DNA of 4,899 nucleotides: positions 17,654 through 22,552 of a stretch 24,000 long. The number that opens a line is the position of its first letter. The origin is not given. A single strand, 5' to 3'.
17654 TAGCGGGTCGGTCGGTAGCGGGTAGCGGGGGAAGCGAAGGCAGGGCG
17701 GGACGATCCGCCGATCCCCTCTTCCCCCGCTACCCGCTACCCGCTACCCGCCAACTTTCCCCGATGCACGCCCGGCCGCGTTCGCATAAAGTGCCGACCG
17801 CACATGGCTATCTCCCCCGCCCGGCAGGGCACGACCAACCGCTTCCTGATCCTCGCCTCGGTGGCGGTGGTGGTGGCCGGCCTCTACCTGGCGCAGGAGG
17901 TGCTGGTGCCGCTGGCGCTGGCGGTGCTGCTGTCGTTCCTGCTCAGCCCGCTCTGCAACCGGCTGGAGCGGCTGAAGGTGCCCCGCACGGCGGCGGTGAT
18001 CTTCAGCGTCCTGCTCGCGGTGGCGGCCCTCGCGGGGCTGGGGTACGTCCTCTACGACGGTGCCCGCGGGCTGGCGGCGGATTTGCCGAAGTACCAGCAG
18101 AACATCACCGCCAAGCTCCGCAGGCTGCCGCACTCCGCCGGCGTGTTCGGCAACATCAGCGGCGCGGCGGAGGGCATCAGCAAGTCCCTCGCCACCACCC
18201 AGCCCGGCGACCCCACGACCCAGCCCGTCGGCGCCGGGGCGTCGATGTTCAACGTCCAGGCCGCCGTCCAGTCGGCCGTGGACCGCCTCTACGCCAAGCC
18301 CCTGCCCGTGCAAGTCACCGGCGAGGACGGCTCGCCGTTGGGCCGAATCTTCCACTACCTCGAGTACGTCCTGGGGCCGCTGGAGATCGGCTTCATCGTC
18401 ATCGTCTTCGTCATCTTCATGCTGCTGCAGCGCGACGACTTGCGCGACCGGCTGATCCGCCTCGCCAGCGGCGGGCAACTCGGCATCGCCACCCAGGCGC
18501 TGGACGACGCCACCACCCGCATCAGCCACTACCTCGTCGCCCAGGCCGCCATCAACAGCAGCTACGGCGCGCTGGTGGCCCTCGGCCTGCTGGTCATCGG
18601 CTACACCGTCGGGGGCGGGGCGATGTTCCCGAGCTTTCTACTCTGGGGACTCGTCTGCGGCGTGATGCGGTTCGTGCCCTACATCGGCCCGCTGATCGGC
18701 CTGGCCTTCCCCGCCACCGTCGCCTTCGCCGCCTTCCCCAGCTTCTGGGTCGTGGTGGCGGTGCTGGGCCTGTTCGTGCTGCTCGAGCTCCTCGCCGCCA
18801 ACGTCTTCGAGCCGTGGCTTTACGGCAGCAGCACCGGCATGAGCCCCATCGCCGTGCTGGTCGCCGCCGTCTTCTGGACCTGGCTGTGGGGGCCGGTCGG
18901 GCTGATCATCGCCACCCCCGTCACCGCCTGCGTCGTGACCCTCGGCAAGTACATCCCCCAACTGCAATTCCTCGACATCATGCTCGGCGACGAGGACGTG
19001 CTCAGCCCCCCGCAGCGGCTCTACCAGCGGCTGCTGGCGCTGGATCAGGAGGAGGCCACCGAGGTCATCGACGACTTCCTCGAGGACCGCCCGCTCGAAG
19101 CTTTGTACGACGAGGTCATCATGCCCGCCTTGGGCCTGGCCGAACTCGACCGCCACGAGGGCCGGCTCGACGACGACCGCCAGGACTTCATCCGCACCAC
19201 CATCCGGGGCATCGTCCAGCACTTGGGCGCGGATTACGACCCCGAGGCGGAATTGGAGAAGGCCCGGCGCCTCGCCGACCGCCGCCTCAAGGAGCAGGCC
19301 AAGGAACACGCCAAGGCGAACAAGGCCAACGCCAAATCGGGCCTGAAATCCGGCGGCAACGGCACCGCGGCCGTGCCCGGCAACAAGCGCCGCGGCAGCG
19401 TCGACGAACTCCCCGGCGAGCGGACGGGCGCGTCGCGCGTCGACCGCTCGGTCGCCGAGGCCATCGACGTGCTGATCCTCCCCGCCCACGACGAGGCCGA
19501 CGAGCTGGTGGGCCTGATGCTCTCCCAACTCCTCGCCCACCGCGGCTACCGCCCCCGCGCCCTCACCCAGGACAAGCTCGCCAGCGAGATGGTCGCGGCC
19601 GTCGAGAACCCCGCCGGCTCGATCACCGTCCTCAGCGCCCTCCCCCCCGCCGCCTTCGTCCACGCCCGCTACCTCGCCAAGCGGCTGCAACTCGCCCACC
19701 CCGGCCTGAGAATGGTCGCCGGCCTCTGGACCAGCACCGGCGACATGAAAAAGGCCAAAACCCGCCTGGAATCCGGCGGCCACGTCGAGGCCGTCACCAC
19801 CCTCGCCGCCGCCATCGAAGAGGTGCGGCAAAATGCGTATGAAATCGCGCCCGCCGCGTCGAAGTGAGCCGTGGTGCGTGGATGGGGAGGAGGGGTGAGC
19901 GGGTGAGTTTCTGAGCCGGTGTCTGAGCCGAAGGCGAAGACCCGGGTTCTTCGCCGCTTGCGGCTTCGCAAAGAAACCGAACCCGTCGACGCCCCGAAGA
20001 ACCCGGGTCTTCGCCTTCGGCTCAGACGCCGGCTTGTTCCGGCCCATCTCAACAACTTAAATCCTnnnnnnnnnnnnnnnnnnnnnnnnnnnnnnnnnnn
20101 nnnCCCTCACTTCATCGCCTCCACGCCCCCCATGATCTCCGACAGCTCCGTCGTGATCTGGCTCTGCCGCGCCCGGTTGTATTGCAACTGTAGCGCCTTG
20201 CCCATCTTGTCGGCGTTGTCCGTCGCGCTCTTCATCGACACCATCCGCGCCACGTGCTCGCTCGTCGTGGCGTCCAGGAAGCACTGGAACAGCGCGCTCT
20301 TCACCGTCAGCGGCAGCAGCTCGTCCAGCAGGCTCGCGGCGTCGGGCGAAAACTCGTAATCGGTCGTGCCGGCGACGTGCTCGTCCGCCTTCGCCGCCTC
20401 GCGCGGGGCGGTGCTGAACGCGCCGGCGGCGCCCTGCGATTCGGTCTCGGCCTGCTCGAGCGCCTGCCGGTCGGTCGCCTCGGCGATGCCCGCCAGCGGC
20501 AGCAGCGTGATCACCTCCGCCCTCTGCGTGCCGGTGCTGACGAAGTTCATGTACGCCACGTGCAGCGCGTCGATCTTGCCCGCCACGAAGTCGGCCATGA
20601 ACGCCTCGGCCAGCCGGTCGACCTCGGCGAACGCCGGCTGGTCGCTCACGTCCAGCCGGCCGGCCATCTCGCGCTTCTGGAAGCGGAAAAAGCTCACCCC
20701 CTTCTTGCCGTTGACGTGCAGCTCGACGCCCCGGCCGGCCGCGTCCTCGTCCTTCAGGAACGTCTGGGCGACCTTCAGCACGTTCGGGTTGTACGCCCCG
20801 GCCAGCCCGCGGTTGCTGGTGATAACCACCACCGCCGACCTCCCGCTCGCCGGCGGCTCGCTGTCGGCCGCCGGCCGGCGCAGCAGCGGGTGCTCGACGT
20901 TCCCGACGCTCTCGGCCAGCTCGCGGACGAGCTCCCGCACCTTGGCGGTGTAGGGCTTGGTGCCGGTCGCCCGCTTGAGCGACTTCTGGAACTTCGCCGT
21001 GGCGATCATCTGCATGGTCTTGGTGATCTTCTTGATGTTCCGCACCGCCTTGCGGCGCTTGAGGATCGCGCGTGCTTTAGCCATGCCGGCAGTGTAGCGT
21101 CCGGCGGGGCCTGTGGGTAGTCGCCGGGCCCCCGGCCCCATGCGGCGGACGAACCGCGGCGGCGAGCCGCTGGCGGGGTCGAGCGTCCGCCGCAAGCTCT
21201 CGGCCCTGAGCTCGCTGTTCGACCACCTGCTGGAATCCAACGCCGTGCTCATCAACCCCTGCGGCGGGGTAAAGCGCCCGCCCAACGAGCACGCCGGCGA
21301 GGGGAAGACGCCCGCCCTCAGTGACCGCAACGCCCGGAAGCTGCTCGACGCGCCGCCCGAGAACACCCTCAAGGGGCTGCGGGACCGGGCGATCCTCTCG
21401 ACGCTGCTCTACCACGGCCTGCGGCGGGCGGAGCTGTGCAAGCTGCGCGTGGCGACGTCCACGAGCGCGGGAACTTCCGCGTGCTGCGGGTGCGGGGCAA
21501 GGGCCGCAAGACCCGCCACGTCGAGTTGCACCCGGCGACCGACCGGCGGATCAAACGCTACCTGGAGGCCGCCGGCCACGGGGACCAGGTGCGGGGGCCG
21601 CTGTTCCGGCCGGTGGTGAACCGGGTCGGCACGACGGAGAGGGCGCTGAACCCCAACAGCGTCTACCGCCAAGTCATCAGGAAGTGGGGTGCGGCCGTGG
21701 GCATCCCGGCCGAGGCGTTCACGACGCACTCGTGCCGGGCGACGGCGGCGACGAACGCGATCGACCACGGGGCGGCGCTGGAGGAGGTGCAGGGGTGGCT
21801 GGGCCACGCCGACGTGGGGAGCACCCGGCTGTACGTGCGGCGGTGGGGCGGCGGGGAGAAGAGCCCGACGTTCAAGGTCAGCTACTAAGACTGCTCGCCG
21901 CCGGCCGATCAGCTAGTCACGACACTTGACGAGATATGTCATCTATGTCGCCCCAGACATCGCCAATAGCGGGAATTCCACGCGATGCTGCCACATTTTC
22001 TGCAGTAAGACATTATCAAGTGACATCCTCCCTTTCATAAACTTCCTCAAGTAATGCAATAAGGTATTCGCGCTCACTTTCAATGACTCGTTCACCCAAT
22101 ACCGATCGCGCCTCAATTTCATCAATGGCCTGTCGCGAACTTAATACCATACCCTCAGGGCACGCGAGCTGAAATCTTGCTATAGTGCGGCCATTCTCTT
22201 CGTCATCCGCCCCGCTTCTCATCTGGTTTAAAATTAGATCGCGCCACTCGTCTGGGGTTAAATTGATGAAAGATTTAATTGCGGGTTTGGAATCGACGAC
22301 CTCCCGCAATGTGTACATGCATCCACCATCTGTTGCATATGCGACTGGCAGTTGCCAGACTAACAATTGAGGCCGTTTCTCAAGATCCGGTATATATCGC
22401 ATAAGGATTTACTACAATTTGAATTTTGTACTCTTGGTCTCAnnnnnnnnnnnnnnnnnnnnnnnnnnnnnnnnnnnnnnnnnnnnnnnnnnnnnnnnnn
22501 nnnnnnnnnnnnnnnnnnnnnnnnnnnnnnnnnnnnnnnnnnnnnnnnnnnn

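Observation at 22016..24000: Rhs locus with an in-frame TAG, a second degenerate core-end motif, and a low-GC GNAT-like toxin tip plus candidate immunity gene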

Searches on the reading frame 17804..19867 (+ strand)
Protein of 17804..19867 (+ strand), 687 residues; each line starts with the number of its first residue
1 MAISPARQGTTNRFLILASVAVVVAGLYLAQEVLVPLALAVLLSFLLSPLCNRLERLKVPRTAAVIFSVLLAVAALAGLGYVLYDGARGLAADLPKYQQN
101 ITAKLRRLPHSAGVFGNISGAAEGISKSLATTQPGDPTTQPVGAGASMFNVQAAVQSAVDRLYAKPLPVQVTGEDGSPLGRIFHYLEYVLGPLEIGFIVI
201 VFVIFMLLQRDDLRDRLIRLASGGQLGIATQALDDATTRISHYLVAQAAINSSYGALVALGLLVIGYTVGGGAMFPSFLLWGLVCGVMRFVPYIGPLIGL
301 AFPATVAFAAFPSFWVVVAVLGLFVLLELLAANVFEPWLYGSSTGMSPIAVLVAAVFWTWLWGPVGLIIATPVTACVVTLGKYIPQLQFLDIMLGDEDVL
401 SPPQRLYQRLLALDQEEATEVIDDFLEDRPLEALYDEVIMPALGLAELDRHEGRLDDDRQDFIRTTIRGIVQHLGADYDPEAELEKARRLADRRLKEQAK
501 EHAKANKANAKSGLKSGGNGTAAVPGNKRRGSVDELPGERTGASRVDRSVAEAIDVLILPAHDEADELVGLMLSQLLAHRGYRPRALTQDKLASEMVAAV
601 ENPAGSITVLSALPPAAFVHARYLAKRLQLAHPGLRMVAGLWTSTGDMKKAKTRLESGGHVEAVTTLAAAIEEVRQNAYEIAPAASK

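Call 47: find_encoding_contigs(protein=window:17804-19867:+, flank=10000, max_places=4)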
Protein window:17804-19867:+ (687 aa): no gene with exactly this product is on record in the collection.

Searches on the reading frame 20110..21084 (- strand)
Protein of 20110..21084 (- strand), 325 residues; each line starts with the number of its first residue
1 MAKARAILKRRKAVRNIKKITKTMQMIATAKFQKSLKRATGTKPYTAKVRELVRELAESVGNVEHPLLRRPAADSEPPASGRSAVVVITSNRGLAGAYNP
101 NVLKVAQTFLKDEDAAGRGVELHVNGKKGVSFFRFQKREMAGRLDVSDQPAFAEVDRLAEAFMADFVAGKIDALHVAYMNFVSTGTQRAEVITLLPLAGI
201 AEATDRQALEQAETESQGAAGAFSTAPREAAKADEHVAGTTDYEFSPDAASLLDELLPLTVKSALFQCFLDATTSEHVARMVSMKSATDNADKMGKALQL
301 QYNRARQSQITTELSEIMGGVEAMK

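Call 88: search_protein_families(library=pfam, proteins=[window:20110-21084:-], max_evalue=0.05)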
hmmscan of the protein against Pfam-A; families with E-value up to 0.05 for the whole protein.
window:20110-21084:- (325 aa): 2 families
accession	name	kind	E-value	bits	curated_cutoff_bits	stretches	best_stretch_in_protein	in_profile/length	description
PF00231.24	ATP-synt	-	5.6e-83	279.4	39.9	1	4-324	2-285/285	ATP synthase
PF22517.1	Mcm-like_N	-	0.0028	18.3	26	1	24-60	16-52/82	Mcm-like, N-terminal domain, archaea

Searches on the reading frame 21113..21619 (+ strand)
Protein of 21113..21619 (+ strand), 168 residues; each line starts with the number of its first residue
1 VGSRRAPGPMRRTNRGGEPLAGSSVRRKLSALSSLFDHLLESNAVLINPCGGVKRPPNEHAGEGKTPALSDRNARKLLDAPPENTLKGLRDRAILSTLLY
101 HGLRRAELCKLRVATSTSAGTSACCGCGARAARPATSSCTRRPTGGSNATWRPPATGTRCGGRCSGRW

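Call 5: search_protein_families(library=pfam, proteins=[window:21113-21619:+], max_evalue=1)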
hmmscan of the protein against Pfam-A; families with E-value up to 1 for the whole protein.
window:21113-21619:+ (168 aa): 2 families
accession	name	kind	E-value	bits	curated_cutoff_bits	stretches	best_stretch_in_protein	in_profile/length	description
PF00589.27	Phage_integrase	-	0.00018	21.8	27.1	1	70-115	4-48/172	Phage integrase family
PF02899.23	Phage_int_SAM_1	-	0.24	12.2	22.3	1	16-40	56-80/83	Phage integrase, N-terminal SAM-like domain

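Call 6: search_protein_families(library=ncbifam, proteins=[window:21113-21619:+], max_evalue=1)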
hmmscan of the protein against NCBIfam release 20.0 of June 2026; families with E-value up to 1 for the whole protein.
window:21113-21619:+ (168 aa): 6 families
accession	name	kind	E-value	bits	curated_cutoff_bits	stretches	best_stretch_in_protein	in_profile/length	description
NF002331.0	PRK01287.1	subfamily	1.5e-15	57.1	371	1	14-114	91-187/365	site-specific tyrosine recombinase XerC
TIGR02225.1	recomb_XerD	equivalog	4.8e-12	45.8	329.6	1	20-125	58-161/290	site-specific tyrosine recombinase XerD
TIGR02224.1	recomb_XerC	equivalog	8e-12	45.1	335.15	1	19-126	60-166/295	tyrosine recombinase XerC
NF001399.0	PRK00283.1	subfamily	6.2e-11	42.1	279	1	19-129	67-175/300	tyrosine recombinase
NF040815.2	recomb_XerA_Arch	equivalog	1.5e-05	24.7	220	1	25-113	61-136/263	site-specific tyrosine recombinase/integron integrase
NF003462.0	PRK05084.1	equivalog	0.0011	17.7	267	1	21-41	102-122/360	tyrosine recombinase XerS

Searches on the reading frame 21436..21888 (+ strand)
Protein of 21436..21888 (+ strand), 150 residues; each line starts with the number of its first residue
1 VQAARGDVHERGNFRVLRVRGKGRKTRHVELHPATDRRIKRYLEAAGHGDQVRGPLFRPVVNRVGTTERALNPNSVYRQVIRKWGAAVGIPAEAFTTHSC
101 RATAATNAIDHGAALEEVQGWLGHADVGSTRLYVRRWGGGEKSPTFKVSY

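Call 5: search_protein_families(library=pfam, proteins=[window:21436-21888:+], max_evalue=1)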
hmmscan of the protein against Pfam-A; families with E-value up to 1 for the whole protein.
window:21436-21888:+ (150 aa): 1 family
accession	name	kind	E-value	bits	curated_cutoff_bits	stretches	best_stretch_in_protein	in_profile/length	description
PF00589.27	Phage_integrase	-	1.4e-13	51.4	27.1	1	15-135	54-167/172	Phage integrase family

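Call 6: search_protein_families(library=ncbifam, proteins=[window:21436-21888:+], max_evalue=1)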
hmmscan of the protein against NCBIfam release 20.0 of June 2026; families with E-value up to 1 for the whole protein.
window:21436-21888:+ (150 aa): 8 families
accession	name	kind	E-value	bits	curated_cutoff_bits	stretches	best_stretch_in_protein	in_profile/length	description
NF040815.2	recomb_XerA_Arch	equivalog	1.2e-16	61.1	220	1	15-134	144-252/263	site-specific tyrosine recombinase/integron integrase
TIGR02224.1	recomb_XerC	equivalog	3.6e-15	56.1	335.15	1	14-134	159-275/295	tyrosine recombinase XerC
NF001399.0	PRK00283.1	subfamily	1.8e-14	53.7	279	1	14-134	165-281/300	tyrosine recombinase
TIGR02225.1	recomb_XerD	equivalog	2.8e-12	46.6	329.6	1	15-134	156-272/290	site-specific tyrosine recombinase XerD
TIGR02249.1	integrase_gron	subfamily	3.6e-07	29.8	265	1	74-135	239-299/315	integron integrase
NF003462.0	PRK05084.1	equivalog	5.5e-07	28.6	267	1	16-134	228-342/360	tyrosine recombinase XerS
NF002331.0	PRK01287.1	subfamily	6.9e-06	25.3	371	1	19-135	199-311/365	site-specific tyrosine recombinase XerC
NF011946.0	PRK15417.1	equivalog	0.0031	16.7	435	1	77-135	257-314/337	integron integrase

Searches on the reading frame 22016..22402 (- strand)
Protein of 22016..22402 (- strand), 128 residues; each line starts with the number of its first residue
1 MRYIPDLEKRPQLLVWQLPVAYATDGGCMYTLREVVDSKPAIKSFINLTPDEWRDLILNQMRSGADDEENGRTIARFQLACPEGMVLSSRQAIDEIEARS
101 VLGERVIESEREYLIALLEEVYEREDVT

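Call 5: search_protein_families(library=pfam, proteins=[window:22016-22402:-], max_evalue=1)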
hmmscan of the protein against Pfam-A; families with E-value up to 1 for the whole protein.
window:22016-22402:- (128 aa): 1 family
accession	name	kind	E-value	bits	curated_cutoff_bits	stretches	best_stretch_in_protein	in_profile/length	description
PF21993.1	TetR_C_13_2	-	0.15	12.8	27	1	34-92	33-91/103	Transcriptional regulator LmrA/YxaF-like, C-terminal domain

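Call 6: search_protein_families(library=ncbifam, proteins=[window:22016-22402:-], max_evalue=1)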
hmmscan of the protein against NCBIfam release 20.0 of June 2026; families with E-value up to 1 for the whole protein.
window:22016-22402:- (128 aa): 1 family
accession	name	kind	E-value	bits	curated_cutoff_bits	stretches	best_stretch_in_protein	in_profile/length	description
NF046032.1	TransRegSlrRBacil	equivalog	0.093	12.8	250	1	32-91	58-117/149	HTH-type transcriptional regulator SlrR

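Call 8: find_encoding_contigs(protein=window:22016-22402:-, flank=10000, max_places=6)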
Protein window:22016-22402:- (128 aa): no gene with exactly this product is on record in the collection.

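Call 10: list_cluster_members(proteins=[P0001, window:22016-22402:-, window:16540-17643:-])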
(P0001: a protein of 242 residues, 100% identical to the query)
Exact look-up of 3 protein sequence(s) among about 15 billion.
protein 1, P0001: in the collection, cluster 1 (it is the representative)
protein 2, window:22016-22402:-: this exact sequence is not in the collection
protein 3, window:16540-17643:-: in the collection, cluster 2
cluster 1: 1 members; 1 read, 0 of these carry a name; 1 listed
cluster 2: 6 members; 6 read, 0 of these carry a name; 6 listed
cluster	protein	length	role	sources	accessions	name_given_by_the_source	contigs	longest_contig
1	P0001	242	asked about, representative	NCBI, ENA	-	-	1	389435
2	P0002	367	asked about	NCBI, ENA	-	-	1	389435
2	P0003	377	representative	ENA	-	-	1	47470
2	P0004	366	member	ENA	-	-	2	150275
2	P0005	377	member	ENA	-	-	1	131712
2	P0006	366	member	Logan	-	-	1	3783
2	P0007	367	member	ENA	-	-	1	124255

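Call 12: find_homologous_proteins(query=window:22016-22402:-, max_evalue=0.01)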
Query window:22016-22402:- (128 aa): 1 proteins with E <= 0.01 among 12 candidates.
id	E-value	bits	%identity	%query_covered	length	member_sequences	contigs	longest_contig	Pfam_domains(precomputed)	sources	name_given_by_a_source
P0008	1.0e-46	176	69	95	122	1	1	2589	-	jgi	jgi:hypothetical protein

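Call 13: find_encoding_contigs(protein=P0008, flank=10000)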
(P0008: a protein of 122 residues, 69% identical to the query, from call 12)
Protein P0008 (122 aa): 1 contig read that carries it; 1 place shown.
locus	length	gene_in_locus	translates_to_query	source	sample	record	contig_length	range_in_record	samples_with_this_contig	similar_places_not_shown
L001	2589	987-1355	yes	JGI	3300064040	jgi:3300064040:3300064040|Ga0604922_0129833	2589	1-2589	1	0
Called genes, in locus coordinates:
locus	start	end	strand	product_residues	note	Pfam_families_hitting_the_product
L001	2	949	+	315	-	?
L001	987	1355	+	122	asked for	-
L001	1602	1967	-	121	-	-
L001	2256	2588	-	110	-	?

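Call 65: search_protein_families(library=pfam, proteins=[P0008], max_evalue=0.1)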
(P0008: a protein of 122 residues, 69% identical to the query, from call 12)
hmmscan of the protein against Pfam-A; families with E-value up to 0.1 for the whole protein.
P0008 (122 aa): 0 families

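Call 79: predict_structure(alignment_id=A6)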
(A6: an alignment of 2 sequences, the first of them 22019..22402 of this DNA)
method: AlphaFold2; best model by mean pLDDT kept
length: 128 residues; sequences in the alignment: 2
mean_pLDDT: 47.4   pTM: 0.34
mean pLDDT of the five models: 47.4, 45.9, 44.2, 43.0, 36.8
residues with pLDDT >= 90: 0; 70-90: 0; 50-70: 58; < 50: 70
segments of 3 or more residues with pLDDT < 50: 1-26, 39-44, 63-74, 83-89, 102-109, 121-128
pLDDT, mean of each block of 10 residues (from residue 1): 36 36 45 51 51 54 44 50 50 55 47 55 41
secondary structure, 60 per line:
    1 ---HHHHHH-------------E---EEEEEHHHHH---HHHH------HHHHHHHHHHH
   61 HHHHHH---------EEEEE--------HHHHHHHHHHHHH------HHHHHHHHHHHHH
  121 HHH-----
elements in order: H4-9 E27-31 H32-36 H40-43 H50-66 E76-80 H89-101 H108-123

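Call 80: search_protein_families(library=padloc, proteins=[window:22019-22402:-], max_evalue=0.1)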
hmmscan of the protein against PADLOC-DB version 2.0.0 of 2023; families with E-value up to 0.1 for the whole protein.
window:22019-22402:- (128 aa): 0 families

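Call 81: search_protein_families(library=phrogs, proteins=[window:22019-22402:-], max_evalue=0.1)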
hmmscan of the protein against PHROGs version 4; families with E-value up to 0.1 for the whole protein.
window:22019-22402:- (128 aa): 0 families
